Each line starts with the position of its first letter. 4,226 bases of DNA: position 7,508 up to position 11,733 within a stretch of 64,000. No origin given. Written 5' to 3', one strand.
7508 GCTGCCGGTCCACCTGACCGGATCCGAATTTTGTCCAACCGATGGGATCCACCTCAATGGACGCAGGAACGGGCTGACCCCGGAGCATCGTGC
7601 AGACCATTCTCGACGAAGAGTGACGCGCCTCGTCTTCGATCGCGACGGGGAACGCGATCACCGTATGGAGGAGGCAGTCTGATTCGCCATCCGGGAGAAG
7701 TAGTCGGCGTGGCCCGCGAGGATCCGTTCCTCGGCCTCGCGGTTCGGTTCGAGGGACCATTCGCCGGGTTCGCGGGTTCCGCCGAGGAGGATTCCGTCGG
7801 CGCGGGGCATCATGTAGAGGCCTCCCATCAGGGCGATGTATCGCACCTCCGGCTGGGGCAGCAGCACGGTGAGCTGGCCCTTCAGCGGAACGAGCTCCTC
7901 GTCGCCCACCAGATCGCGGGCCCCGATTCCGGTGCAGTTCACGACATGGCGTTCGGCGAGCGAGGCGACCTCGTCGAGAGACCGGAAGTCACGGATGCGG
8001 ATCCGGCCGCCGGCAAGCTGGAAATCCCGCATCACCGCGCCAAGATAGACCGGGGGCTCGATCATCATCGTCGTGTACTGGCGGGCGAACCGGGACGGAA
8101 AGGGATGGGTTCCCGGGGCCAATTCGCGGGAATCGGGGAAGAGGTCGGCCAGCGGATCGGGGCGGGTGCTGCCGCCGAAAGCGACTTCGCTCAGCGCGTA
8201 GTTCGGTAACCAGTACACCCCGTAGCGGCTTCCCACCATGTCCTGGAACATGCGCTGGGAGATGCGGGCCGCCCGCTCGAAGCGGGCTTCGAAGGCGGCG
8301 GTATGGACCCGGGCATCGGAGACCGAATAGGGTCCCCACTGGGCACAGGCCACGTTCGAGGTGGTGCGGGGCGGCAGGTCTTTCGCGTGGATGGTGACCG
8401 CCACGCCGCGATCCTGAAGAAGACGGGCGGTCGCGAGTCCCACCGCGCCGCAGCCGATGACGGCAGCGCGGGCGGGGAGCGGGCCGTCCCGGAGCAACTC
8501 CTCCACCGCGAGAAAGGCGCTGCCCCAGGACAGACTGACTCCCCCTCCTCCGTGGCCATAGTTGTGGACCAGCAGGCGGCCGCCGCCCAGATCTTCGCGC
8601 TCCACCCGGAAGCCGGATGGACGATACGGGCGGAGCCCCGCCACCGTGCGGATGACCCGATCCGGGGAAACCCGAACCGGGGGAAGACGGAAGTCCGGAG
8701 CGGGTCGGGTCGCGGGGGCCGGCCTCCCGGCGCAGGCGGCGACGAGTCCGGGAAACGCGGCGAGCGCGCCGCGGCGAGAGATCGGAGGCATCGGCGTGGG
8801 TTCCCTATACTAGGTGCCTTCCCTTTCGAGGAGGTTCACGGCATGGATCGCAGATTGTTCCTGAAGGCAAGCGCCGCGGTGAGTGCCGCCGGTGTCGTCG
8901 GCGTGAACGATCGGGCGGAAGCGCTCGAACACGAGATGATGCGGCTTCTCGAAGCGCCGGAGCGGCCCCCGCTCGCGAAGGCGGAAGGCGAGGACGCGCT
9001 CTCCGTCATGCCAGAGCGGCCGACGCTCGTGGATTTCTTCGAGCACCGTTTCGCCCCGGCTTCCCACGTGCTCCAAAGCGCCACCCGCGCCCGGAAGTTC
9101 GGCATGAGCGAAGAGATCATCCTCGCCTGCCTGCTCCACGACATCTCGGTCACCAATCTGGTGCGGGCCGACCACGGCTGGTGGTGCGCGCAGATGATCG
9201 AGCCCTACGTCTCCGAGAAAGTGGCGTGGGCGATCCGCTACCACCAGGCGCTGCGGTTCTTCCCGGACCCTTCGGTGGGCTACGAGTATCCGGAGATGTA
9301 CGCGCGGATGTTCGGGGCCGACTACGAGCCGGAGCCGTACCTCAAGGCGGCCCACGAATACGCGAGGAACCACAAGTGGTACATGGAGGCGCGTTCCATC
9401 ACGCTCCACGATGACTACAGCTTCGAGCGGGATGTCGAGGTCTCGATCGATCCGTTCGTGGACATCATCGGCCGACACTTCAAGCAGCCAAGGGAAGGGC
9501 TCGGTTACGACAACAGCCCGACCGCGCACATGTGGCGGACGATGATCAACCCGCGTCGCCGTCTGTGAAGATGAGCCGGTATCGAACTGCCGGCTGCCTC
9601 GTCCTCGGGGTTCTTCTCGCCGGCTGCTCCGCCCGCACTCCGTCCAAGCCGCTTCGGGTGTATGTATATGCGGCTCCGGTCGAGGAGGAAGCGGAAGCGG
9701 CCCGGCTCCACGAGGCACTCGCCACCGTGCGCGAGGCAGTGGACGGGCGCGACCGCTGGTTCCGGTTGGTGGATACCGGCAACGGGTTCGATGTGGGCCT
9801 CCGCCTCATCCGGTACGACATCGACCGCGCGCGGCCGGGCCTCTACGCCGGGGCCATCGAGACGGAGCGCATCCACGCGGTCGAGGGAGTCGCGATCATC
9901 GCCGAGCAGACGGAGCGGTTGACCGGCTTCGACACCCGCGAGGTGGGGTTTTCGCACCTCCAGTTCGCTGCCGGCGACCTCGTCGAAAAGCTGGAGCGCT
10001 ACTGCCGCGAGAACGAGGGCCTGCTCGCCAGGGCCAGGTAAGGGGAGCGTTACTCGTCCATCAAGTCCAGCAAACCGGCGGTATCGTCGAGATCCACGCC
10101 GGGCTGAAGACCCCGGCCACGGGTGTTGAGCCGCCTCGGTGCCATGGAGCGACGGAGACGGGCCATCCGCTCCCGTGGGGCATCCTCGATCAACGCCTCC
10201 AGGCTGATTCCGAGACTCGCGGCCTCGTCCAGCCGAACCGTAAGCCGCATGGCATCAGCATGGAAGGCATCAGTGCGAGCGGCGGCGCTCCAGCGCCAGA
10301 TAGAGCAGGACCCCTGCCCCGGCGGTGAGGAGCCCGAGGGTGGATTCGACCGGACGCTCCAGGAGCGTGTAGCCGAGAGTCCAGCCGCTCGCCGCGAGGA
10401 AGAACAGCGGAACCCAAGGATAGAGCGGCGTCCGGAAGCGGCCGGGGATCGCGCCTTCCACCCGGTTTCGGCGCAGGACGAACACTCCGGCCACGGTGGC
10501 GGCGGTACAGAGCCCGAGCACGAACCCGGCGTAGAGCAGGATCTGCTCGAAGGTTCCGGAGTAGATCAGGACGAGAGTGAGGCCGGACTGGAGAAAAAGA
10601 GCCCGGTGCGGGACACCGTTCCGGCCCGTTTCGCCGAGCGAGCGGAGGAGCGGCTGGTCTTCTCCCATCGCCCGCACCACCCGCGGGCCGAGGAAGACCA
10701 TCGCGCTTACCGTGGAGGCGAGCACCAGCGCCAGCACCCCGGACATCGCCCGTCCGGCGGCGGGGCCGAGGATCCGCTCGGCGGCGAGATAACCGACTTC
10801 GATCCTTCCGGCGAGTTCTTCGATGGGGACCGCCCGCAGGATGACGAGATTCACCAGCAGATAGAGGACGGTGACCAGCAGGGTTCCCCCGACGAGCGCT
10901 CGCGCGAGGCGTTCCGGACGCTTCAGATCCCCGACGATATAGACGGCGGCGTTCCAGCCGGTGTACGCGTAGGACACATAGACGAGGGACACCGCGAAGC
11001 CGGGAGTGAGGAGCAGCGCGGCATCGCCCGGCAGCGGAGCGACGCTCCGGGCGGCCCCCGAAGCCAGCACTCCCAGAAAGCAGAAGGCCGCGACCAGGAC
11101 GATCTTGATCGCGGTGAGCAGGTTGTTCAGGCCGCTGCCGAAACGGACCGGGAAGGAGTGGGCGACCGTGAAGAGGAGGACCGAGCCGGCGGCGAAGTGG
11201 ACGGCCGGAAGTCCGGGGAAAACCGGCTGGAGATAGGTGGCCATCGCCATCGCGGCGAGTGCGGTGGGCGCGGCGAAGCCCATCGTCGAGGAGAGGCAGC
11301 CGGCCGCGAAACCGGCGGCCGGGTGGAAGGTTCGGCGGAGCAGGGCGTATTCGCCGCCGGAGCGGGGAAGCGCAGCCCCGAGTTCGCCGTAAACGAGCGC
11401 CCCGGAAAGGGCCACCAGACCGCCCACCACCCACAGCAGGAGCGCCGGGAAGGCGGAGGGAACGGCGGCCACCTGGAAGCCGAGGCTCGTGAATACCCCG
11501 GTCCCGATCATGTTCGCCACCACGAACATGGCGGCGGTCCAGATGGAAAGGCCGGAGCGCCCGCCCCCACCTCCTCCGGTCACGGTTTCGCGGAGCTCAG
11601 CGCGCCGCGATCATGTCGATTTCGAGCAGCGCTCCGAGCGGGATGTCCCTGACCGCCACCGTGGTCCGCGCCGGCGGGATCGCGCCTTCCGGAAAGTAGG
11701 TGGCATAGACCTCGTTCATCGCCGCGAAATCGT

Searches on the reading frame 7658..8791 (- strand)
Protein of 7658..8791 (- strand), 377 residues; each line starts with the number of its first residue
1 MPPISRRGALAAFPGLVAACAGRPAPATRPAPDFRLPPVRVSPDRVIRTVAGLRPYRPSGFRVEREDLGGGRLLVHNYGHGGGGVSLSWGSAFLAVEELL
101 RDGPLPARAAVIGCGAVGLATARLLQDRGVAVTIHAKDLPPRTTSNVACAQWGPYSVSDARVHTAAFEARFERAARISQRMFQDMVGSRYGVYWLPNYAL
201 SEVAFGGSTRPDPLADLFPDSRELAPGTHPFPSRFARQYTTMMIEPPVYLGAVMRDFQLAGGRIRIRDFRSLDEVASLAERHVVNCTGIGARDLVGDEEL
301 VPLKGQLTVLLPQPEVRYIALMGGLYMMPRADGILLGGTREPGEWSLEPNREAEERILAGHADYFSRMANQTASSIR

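Call 14: search_protein_families(library=pfam, proteins=[window:7658-8791:-])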
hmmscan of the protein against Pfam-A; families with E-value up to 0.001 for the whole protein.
window:7658-8791:- (377 aa): 1 family
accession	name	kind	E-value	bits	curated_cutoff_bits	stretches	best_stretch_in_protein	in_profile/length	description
PF01266.30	DAO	-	3.7e-33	116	27.9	2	109-368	2-300/353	FAD dependent oxidoreductase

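Call 19: find_encoding_contigs(protein=window:7658-8791:-, flank=10000, max_places=4)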
Protein window:7658-8791:- (377 aa): no gene with exactly this product is on record in the collection.

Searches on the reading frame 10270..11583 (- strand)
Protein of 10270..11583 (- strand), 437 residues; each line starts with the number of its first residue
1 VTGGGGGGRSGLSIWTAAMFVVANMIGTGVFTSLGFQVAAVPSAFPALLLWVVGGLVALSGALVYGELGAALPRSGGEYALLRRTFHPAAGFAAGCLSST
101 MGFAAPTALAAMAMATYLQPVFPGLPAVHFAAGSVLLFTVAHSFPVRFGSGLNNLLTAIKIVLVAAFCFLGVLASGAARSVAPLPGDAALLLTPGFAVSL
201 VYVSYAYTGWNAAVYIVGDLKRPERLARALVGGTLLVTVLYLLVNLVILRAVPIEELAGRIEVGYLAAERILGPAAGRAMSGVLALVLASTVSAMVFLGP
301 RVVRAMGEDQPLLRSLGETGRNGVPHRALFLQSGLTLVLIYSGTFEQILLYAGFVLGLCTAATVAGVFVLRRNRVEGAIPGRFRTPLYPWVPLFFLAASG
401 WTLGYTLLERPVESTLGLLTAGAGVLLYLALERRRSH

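Call 21: find_encoding_contigs(protein=window:10270-11583:-, flank=10000, max_places=4)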
Protein window:10270-11583:- (437 aa): no gene with exactly this product is on record in the collection.
